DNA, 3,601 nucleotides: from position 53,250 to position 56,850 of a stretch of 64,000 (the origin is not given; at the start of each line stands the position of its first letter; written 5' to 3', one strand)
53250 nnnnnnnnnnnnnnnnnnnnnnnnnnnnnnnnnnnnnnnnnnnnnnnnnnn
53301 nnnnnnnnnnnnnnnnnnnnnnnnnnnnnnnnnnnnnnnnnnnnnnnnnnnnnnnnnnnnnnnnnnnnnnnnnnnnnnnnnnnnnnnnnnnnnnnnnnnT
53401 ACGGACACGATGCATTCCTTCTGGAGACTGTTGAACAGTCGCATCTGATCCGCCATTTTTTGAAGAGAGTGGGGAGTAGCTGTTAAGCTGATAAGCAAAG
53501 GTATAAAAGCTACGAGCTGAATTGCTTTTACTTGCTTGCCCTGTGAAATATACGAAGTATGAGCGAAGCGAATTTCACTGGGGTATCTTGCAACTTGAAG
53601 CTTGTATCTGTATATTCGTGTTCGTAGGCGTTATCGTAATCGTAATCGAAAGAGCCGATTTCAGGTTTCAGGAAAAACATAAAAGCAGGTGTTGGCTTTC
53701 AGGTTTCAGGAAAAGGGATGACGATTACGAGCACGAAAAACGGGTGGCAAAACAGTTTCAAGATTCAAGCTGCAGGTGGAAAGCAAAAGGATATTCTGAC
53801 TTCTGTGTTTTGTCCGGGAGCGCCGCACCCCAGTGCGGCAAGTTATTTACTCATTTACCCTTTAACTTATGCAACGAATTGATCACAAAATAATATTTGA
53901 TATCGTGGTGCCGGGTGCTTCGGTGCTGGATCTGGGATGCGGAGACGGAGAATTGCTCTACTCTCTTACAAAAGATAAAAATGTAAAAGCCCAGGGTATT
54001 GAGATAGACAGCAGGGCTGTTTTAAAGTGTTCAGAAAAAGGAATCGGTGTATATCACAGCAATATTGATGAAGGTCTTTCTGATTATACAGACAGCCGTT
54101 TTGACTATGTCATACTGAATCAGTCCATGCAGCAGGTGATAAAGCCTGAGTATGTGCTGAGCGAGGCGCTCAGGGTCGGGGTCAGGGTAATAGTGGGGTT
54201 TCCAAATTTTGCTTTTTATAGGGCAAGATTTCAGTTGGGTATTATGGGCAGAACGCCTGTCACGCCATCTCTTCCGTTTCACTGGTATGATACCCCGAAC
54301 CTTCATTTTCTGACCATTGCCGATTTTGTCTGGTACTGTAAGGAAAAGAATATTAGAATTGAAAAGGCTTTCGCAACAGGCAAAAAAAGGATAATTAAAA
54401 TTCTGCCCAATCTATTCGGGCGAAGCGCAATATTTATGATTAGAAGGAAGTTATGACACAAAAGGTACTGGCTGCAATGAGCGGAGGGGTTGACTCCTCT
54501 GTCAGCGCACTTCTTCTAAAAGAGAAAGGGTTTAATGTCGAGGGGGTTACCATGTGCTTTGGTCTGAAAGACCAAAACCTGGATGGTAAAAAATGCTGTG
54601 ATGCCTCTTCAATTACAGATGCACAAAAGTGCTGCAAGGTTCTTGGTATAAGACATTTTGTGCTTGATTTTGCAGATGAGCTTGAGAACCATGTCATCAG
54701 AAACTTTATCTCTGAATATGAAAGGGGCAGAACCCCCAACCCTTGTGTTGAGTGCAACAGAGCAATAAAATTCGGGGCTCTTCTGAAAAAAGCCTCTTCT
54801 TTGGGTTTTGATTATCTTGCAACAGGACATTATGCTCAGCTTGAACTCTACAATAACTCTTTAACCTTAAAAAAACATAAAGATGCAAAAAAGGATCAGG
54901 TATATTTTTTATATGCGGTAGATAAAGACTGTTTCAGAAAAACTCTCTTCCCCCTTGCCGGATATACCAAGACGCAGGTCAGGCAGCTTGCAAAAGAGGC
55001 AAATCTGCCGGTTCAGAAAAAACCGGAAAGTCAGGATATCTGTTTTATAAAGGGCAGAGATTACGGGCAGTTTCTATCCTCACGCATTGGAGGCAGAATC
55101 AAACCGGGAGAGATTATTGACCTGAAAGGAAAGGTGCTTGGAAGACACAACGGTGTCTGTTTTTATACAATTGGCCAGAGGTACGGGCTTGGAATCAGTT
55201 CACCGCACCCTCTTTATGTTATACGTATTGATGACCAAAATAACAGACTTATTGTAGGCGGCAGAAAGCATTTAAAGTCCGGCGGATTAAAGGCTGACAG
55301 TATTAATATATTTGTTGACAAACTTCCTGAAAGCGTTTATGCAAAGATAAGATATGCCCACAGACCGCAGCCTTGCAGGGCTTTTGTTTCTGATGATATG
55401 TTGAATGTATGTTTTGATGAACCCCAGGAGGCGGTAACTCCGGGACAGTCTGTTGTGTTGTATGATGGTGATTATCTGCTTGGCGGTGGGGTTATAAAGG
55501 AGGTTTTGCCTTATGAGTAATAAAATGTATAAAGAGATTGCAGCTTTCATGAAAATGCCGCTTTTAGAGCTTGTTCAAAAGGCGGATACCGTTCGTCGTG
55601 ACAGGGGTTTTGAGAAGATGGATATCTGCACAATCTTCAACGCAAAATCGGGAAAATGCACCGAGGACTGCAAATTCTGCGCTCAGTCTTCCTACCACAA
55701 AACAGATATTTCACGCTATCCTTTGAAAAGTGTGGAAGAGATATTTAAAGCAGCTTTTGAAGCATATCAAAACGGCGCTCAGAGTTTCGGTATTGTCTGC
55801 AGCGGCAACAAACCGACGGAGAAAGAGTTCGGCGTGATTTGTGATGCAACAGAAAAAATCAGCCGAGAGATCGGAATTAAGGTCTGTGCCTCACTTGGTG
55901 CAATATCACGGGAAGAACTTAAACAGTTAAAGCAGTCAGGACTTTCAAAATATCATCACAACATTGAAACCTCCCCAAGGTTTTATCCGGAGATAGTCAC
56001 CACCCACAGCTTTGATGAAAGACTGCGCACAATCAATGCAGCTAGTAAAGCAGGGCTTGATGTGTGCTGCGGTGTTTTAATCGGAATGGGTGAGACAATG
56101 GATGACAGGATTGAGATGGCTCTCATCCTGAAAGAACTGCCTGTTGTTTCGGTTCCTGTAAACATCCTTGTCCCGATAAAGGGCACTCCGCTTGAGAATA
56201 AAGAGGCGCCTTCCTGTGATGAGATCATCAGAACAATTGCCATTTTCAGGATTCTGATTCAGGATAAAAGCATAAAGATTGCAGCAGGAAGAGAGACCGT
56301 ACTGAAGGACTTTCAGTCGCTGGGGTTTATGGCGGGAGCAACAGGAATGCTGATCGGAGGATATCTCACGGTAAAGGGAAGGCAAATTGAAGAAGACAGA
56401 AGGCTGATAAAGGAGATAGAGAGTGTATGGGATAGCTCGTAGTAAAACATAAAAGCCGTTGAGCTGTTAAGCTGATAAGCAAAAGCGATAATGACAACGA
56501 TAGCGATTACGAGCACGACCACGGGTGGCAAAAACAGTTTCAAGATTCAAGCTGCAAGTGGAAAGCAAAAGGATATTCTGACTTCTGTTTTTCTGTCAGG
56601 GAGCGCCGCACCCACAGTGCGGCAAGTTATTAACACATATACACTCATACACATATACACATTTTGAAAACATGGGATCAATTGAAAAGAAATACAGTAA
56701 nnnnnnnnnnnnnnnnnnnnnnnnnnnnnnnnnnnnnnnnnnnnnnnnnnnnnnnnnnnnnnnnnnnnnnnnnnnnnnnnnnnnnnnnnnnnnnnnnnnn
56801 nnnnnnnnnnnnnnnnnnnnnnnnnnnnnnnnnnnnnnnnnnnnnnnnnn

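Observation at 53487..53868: Near-identical ~125 bp repeat with terminal hairpin occurs twice and splits the normally contiguous metX-metW pair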

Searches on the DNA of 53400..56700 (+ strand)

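Call 7: search_rna_families(source=window, start=53400, end=56700, threshold=evalue, max_evalue=10, show_alignments=3)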
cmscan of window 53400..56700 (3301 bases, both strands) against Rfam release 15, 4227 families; matches with E-value up to 10: 2.
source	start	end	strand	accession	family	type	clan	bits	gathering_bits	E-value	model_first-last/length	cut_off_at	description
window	55478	55514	-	RF00192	BLV_package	Cis-reg;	-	14.6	70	8.8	1-55/55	no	Bovine leukaemia virus RNA packaging signal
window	54764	54870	-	RF01630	ceN40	Gene; snRNA; snoRNA; CD-box;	-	14.3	35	6.7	1-123/123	no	Nematode snoRNA ceN40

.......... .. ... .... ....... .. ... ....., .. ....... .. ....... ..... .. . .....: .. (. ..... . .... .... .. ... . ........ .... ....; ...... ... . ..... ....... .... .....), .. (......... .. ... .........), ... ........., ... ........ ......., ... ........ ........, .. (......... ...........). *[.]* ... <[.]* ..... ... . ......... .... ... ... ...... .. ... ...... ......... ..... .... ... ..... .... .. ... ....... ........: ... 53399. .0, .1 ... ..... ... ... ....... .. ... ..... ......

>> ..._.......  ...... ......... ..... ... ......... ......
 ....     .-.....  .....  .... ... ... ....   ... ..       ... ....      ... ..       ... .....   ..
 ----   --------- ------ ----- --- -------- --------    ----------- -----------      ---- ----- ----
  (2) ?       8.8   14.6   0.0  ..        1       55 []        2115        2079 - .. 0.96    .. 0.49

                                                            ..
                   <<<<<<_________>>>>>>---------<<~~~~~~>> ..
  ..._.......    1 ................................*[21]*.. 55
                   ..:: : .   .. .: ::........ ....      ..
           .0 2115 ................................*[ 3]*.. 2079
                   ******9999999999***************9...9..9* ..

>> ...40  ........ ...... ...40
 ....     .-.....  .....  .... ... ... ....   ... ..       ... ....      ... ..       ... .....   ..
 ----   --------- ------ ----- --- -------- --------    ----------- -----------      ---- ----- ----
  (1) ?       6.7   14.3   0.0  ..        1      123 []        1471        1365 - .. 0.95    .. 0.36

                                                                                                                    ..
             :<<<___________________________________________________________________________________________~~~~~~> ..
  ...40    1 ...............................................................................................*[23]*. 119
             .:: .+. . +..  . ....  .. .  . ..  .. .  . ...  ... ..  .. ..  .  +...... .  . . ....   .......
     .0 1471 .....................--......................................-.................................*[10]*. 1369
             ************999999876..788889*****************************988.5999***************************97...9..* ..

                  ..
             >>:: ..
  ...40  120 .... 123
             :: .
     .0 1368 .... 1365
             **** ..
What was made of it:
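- On Riboswitch or other described RNA family (Rfam 15): No hit in 53400-56700 that involves the element, even at E<=10 (call 7).
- No Rfam match even at E<=10 (call 7).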

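Call 76: search_dna_similar(query=window:53811-53850:+, collection=plasmids, mode=distant, max_evalue=1, max_rows=20)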
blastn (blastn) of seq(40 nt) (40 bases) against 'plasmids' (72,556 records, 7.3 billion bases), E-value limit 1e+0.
Records with a match: 2; places in all: 16; records where one place covers at least 80% of the query: 0.
Best place of each record, by identity: >=99% 2.
By first word of the organism name: Candidatus 2.
By predicted mobility (MOB-suite, as given by PLSDB): non-mobilizable 2.
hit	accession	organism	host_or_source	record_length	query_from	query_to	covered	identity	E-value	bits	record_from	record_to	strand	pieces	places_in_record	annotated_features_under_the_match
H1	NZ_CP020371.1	Candidatus Thiodictyon syntrophicum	meromictic lake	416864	4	29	65%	100.0%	3e-4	48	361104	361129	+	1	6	none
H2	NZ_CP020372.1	Candidatus Thiodictyon syntrophicum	meromictic lake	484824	6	29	60%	100.0%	3e-3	45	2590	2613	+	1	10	none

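Call 78: get_annotated_region(hit=H1, flank=3000)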
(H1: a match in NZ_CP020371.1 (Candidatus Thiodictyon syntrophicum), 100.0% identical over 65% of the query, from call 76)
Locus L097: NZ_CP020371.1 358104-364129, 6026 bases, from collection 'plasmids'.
description: Candidatus Thiodictyon syntrophicum strain Cad16T plasmid pTs417, complete sequence
organism: Candidatus Thiodictyon syntrophicum (NCBI taxid 1166950)
taxonomy: Bacteria; Pseudomonadota; Gammaproteobacteria; Chromatiales; Chromatiaceae; Thiodictyon; Candidatus Thiodictyon syntrophicum
host: -; source: meromictic lake; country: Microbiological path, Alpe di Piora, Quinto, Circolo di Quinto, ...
typing (MOB-suite, as given by PLSDB): non-mobilizable
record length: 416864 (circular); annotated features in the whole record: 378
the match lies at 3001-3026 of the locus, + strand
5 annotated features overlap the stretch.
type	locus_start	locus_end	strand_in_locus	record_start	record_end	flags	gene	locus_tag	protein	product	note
CDS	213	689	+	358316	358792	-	-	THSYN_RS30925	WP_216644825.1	hypothetical protein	-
CDS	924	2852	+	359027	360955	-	-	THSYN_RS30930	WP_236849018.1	alkaline phosphatase PhoX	-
CDS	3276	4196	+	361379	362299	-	ppk2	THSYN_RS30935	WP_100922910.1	polyphosphate kinase 2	GO:0006793 - phosphorus metabolic process [Evidence IEA]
CDS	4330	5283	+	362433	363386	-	-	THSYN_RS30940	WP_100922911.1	acetylxylan esterase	-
CDS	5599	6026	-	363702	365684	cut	-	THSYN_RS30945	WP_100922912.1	VTT domain-containing protein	-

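Call 79: get_annotated_region(hit=H2, flank=2500)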
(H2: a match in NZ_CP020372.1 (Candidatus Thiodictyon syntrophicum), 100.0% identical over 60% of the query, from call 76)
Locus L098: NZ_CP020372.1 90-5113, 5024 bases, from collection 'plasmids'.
description: Candidatus Thiodictyon syntrophicum strain Cad16T plasmid pTs485, complete sequence
organism: Candidatus Thiodictyon syntrophicum (NCBI taxid 1166950)
taxonomy: Bacteria; Pseudomonadota; Gammaproteobacteria; Chromatiales; Chromatiaceae; Thiodictyon; Candidatus Thiodictyon syntrophicum
host: -; source: meromictic lake; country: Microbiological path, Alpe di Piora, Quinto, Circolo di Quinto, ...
typing (MOB-suite, as given by PLSDB): non-mobilizable
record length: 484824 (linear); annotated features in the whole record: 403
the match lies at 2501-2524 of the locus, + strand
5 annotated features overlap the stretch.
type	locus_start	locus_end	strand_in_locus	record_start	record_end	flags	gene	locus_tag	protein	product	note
CDS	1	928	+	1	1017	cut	-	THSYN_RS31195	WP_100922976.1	ParB/RepB/Spo0J family partition protein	GO:0007059 - chromosome segregation [Evidence IEA]; GO:0000910 - cytokinesis [Evidence IEA]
CDS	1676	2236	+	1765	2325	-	-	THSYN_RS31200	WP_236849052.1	hypothetical protein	-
CDS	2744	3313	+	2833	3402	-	-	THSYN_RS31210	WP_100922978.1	cold shock domain-containing protein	-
CDS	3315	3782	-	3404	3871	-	-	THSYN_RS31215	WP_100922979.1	potassium channel family protein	GO:0034220 - monoatomic ion transmembrane transport [Evidence IEA]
CDS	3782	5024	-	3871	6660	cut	-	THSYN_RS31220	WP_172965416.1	LysM peptidoglycan-binding domain-containing protein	-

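Call 85: search_dna_similar(query=window:53487-53868:+, collection=plasmids, mode=distant, max_evalue=1, max_rows=30)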
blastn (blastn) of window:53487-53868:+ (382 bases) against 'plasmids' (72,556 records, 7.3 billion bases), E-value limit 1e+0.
Records with a match: 2; places in all: 16; records where one place covers at least 80% of the query: 0.
Best place of each record, by identity: >=99% 1; 80-90% 1.
By first word of the organism name: Candidatus 2.
By predicted mobility (MOB-suite, as given by PLSDB): non-mobilizable 2.
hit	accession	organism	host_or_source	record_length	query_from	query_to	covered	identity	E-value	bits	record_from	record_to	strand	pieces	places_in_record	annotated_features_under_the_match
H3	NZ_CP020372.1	Candidatus Thiodictyon syntrophicum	meromictic lake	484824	130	165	9%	86.1%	3e-1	44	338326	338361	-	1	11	none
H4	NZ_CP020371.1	Candidatus Thiodictyon syntrophicum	meromictic lake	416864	328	353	7%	100.0%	8e-3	48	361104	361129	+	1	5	none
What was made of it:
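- It is 26/26 identical at 16 places on two Thiodictyon plasmids and on no other of 72,556 plasmids (calls 76, 85).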

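Call 86: search_dna_similar(query=L097:5290-5420:+, collection=plasmids, mode=distant, max_evalue=0.1, max_rows=30)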
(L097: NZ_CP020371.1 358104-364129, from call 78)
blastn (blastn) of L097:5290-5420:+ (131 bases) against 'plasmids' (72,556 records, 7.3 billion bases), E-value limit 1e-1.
Records with a match: 3; places in all: 23; records where one place covers at least 80% of the query: 2.
Best place of each record, by identity: >=99% 1; 80-90% 2.
By first word of the organism name: Candidatus 2; Mycolicibacterium 1.
By predicted mobility (MOB-suite, as given by PLSDB): non-mobilizable 2; mobilizable 1.
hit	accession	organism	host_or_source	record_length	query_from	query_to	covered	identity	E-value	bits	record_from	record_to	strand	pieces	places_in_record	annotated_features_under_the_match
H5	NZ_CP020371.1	Candidatus Thiodictyon syntrophicum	meromictic lake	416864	1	131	100%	100.0%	2e-60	237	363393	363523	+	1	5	none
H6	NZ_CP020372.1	Candidatus Thiodictyon syntrophicum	meromictic lake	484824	19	128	84%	88.2%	5e-31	141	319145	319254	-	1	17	none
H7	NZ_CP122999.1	Mycolicibacterium aubagnense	wall sediment of Poderosa mine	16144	84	116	25%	87.9%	1e-1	43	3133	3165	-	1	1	hypothetical protein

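Call 103: search_rna_families(sources=[L097, L071], threshold=evalue, max_evalue=1)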
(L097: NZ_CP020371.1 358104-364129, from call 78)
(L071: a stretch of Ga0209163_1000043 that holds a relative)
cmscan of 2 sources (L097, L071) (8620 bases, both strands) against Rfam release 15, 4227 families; matches with E-value up to 1: 4.
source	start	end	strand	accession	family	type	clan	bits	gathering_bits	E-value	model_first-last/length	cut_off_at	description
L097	4203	4262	+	RF03240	MIR5534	Gene; miRNA;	-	42.1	79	1.3e-05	1-102/102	no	MIR5534 microRNA precursor family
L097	3006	3093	-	RF03677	mir-1304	Gene; miRNA;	-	36.5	90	0.00017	1-87/87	no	mir-1304 microRNA precursor family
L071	1578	1725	+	RF02605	scr5239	Gene; sRNA;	-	24.1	64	0.92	1-158/158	no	Streptomyces sRNA scr5239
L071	2491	2551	+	RF03244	mir-4798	Gene; miRNA;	-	24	75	0.32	1-75/75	no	mir-4798 microRNA precursor family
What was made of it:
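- Tried and rejected: Rfam on the Thiodictyon and L071 loci gave only sub-threshold miRNA-precursor look-alikes caused by long perfect hairpins (call 103).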

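Call 106: search_dna_similar(query=window:53700-53868:+, collection=phages, mode=distant, max_evalue=1, max_rows=10)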
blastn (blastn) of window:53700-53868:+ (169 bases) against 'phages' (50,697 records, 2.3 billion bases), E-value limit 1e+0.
No match.

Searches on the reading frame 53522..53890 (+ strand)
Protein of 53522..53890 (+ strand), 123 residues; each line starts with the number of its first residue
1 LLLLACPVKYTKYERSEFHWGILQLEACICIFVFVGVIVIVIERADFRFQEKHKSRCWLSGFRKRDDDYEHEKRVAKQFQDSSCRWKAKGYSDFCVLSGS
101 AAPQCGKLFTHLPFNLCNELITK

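Call 42: find_homologous_proteins(query=window:53522-53890:+, max_evalue=10)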
Query window:53522-53890:+ (123 aa): 1 proteins with E <= 10 among 4 candidates.
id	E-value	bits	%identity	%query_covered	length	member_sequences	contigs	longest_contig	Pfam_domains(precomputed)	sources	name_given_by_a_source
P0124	5.8e-81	287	100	100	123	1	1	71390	-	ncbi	-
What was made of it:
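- A protein-level search with the spurious ORF translated from the spacer found no other called copy among 5.8 billion proteins (call 42).
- Tried and rejected: Only itself was found (call 42).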
